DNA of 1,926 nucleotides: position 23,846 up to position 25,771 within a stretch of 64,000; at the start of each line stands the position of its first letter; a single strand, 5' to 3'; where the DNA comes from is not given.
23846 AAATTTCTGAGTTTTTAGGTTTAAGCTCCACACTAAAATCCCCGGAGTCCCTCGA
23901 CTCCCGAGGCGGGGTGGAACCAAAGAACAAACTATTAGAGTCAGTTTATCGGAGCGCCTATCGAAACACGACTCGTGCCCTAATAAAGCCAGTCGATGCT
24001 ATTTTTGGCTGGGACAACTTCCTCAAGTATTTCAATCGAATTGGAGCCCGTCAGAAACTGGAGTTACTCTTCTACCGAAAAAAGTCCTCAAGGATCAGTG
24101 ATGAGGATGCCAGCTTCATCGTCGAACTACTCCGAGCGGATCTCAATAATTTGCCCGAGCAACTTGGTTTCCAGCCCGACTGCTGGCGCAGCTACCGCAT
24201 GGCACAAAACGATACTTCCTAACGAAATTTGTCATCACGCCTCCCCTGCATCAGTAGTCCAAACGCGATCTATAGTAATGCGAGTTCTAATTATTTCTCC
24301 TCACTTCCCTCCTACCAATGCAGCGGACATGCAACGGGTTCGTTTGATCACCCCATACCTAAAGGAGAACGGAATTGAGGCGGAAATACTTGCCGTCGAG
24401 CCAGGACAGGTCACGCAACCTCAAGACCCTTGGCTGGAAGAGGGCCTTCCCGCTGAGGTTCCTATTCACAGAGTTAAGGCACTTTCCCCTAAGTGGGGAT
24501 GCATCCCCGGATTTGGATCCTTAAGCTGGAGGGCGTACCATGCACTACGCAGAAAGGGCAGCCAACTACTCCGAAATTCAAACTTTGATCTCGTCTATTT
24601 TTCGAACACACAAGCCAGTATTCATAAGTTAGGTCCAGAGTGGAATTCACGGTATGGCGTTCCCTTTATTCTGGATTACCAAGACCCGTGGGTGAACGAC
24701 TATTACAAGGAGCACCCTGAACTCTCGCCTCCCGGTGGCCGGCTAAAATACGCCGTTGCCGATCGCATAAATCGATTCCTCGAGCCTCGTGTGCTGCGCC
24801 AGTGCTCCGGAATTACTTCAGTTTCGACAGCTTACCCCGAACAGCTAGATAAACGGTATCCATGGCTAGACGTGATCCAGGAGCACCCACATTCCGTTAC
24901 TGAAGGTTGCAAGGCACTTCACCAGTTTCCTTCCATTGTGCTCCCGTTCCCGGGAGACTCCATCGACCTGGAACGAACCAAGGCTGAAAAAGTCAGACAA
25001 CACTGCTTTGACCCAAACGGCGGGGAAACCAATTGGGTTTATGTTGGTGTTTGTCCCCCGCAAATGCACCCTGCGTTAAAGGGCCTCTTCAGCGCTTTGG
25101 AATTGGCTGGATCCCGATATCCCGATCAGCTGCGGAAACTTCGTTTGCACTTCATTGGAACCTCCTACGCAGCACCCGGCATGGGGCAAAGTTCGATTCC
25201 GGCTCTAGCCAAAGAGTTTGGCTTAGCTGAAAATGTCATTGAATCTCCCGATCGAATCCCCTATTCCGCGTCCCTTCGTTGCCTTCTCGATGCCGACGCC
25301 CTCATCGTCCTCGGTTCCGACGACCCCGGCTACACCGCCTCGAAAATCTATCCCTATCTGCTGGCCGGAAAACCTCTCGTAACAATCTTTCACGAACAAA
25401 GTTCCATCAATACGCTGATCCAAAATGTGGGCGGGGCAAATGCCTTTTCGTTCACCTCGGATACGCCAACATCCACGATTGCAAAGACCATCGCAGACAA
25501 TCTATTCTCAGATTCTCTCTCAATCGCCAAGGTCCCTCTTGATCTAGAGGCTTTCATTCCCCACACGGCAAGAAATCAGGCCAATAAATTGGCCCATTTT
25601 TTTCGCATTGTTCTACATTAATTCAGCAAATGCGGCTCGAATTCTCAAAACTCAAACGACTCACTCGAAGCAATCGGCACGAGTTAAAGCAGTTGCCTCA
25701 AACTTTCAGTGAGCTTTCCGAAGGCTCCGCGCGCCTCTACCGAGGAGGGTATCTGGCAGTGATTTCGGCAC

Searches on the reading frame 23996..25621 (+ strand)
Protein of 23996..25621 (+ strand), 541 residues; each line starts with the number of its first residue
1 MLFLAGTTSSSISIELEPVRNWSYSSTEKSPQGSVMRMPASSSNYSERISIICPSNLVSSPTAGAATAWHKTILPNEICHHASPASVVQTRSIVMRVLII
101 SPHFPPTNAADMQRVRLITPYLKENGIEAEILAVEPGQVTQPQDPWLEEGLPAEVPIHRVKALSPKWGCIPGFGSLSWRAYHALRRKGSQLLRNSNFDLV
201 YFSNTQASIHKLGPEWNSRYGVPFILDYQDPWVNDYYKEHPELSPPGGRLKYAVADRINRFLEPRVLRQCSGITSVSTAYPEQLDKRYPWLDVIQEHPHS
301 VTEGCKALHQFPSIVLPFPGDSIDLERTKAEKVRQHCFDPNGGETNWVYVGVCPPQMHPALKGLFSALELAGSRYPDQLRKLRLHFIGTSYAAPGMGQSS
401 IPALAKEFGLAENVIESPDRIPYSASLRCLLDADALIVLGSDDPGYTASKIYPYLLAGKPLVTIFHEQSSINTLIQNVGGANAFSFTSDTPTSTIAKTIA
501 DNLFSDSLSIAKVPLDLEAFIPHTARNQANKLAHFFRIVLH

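Call 84: search_protein_families(library=pfam, max_evalue=0.0001, proteins=[window:23996-25621:+])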
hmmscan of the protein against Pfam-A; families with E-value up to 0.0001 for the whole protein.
window:23996-25621:+ (541 aa): 1 family
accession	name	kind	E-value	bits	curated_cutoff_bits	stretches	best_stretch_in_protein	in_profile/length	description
PF13579.12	Glyco_trans_4_4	-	1.5e-06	29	29.7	1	114-284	6-142/158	Glycosyl transferase 4-like domain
